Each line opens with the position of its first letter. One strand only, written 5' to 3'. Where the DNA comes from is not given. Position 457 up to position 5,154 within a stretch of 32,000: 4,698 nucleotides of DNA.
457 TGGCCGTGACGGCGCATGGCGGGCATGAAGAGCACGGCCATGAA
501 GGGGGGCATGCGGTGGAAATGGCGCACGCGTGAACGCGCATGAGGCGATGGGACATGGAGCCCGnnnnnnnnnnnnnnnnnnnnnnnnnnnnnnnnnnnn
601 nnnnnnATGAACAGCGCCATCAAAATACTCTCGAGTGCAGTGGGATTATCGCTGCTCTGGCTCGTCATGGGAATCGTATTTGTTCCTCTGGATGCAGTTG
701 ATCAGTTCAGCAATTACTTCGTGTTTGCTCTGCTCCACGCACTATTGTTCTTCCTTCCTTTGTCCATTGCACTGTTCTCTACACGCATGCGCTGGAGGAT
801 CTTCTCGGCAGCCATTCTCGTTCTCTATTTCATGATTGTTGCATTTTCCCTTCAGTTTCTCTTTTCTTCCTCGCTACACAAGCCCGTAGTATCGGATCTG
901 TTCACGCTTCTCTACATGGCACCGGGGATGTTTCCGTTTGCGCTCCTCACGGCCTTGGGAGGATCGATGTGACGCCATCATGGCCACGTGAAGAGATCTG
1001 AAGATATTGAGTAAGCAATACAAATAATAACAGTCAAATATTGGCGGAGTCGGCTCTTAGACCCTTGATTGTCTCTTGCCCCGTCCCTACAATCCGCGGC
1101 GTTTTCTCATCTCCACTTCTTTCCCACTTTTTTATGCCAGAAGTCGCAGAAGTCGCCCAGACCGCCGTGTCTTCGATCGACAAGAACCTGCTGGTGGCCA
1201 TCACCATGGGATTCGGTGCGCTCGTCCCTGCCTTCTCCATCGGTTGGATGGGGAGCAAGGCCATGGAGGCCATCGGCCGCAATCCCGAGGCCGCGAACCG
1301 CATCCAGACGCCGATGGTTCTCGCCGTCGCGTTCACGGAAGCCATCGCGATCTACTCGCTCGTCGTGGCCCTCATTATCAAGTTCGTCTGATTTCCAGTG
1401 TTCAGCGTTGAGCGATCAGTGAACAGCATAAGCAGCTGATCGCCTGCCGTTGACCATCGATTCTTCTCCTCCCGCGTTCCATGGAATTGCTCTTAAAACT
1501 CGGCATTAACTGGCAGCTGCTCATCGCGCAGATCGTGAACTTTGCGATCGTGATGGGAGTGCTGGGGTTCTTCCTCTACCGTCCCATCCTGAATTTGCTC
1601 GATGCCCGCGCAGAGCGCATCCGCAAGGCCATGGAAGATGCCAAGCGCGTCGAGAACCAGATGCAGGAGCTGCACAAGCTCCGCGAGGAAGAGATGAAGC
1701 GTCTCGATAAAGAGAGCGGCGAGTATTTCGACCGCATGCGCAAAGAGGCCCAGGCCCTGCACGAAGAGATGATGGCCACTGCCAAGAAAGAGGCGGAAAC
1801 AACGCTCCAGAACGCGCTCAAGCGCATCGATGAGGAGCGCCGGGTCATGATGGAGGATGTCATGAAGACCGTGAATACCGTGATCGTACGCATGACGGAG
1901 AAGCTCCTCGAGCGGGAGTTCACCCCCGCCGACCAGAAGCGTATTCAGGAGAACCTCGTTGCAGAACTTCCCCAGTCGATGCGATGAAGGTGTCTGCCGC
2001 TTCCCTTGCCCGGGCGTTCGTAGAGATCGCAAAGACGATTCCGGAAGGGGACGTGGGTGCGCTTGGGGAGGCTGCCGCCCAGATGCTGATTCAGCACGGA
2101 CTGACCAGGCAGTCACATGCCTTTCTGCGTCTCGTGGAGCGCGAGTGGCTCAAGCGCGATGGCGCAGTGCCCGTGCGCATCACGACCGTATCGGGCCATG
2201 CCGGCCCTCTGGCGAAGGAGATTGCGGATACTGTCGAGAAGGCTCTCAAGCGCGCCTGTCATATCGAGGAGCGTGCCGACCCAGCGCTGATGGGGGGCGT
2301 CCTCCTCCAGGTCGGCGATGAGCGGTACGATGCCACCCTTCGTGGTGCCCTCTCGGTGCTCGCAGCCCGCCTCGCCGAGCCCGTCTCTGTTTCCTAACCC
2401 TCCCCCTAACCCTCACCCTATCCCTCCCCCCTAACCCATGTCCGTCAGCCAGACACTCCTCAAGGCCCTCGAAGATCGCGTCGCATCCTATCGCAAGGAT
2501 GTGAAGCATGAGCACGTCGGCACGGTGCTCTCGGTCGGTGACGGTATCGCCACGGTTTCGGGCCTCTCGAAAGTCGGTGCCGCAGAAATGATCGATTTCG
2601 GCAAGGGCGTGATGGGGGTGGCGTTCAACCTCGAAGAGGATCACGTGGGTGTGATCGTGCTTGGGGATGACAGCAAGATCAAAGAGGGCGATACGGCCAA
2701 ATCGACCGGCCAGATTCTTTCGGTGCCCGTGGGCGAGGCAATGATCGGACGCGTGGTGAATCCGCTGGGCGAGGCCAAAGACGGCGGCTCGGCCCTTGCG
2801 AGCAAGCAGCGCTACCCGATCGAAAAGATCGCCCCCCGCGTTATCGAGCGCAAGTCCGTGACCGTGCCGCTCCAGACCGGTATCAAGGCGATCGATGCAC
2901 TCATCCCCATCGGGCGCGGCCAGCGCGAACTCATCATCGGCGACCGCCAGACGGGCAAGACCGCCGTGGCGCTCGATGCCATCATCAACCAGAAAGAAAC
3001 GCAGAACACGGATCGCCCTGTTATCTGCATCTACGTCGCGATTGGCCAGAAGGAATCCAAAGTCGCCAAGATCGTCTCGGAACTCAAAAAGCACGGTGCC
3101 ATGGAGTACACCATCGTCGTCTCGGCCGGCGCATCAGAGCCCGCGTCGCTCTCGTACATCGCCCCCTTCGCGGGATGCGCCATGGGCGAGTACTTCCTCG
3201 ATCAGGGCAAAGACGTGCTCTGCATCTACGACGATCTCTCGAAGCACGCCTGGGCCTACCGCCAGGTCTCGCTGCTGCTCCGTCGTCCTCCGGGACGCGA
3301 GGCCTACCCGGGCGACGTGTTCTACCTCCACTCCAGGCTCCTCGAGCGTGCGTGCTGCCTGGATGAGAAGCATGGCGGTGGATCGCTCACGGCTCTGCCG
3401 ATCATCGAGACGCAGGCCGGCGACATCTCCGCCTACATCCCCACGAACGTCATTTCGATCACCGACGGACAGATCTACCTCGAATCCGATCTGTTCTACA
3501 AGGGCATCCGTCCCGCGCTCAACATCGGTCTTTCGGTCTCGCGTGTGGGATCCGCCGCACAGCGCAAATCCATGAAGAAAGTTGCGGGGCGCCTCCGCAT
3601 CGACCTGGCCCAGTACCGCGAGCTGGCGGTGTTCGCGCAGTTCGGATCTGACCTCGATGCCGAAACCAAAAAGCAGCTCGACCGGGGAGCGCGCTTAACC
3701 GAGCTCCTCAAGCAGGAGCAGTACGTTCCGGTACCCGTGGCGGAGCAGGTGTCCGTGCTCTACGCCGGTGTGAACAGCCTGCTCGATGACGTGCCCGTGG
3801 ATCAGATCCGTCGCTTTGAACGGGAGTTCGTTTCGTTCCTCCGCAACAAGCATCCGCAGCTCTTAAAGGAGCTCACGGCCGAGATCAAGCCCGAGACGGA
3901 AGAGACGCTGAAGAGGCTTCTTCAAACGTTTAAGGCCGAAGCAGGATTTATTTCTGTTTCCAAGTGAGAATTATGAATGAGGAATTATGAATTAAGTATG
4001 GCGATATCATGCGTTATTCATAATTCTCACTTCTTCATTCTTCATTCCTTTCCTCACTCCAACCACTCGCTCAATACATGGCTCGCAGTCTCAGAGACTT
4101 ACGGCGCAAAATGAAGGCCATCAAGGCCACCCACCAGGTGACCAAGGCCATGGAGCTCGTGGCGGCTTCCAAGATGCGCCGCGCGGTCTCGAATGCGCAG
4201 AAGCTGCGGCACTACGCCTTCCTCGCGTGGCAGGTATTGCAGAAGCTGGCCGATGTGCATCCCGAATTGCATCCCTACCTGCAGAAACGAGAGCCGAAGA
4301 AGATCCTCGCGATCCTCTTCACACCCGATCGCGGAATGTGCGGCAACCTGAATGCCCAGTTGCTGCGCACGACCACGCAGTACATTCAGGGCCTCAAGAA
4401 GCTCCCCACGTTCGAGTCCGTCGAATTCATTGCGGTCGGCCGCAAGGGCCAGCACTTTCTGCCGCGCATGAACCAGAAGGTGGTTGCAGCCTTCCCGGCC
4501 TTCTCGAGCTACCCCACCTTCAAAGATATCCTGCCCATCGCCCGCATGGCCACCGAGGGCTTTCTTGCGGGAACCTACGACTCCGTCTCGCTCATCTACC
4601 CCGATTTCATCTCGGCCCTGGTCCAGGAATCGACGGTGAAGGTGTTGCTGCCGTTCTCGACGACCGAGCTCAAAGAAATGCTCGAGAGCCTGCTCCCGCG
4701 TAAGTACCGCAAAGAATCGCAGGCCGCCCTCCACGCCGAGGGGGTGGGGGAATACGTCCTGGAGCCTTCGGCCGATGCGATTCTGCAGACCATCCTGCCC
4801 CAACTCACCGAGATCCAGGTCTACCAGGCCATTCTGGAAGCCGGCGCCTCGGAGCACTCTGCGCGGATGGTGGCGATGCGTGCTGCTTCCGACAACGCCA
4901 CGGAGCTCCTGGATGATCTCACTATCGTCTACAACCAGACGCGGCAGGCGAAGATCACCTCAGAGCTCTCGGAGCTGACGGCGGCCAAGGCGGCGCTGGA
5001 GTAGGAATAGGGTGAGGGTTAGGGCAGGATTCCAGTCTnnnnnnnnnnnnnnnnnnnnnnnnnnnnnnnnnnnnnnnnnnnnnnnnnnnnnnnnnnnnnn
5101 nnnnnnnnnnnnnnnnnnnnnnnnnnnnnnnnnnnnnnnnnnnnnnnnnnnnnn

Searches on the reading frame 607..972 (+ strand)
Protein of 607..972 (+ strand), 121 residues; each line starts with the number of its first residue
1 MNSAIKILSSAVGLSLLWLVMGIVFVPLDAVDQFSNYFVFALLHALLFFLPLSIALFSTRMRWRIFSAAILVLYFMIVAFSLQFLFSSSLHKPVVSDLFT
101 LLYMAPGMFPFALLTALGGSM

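Call 64: find_encoding_contigs(protein=window:607-972:+, flank=10000, max_places=2)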
Protein window:607-972:+ (121 aa): 24 contigs read that carry it; 2 places shown.
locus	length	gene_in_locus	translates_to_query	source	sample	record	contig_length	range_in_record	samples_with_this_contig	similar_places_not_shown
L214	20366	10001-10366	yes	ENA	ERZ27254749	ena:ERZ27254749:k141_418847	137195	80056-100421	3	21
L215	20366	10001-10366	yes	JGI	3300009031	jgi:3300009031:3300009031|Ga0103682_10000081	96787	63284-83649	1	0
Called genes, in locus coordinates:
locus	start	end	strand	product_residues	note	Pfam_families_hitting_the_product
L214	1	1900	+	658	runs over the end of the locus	PF00395:SLH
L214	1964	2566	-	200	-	PF00230:MIP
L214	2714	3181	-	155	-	PF01258:zf-dskA_traR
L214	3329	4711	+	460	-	PF03448:MgtE_N, PF00571:CBS (weak), PF01769:MgtE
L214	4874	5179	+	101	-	-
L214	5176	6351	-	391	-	PF07690:MFS_1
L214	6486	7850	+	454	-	PF02874:ATP-synt_ab_N, PF00006:ATP-synt_ab, PF22919:ATP-synt_VA_C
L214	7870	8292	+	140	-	PF05635:23S_rRNA_IVP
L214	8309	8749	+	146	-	PF02823:ATP-synt_DE_N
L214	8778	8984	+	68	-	PF09527:ATPase_gene1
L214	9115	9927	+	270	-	PF00119:ATP-synt_A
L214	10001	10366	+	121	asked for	-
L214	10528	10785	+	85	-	PF00137:ATP-synt_C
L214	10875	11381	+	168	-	PF00430:ATP-synt_B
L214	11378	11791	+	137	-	PF00213:OSCP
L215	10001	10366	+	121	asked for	-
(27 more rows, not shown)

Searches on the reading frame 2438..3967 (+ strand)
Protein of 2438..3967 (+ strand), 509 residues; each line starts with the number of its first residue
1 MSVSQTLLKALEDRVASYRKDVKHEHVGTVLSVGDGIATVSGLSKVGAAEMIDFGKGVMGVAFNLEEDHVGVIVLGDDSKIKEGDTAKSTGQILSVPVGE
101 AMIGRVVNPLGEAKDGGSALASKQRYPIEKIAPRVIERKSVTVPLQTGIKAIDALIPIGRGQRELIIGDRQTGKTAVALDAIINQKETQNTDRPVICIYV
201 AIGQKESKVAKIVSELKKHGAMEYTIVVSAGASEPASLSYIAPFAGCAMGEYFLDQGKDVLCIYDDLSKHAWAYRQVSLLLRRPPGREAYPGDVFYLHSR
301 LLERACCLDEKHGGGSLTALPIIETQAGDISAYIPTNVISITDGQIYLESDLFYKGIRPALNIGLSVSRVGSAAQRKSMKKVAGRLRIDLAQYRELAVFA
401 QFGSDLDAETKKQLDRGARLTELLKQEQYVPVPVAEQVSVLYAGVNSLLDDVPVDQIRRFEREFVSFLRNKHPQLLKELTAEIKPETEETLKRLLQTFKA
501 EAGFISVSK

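Call 9: search_protein_families(library=pfam, proteins=[window:2438-3967:+])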
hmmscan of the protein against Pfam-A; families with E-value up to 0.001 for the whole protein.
window:2438-3967:+ (509 aa): 3 families
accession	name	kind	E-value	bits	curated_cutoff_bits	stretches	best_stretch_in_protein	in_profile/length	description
PF00006.31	ATP-synt_ab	-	1e-82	277.3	29.5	1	148-368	1-213/213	ATP synthase alpha/beta family, nucleotide-binding domain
PF00306.32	ATP-synt_ab_C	-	2.8e-47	160.6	27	1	375-498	1-126/126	ATP synthase alpha/beta chain, C terminal domain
PF02874.29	ATP-synt_ab_N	-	5.3e-15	56.1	20.9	1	25-91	3-69/69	ATP synthase alpha/beta family, beta-barrel domain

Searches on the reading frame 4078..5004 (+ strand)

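Call 9: search_protein_families(library=pfam, proteins=[window:4078-5004:+])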
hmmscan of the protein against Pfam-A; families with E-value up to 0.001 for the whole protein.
window:4078-5004:+ (308 aa): 1 family
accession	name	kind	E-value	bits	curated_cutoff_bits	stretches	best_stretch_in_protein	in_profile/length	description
PF00231.24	ATP-synt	-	1.4e-80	271.5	39.9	1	4-307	1-285/285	ATP synthase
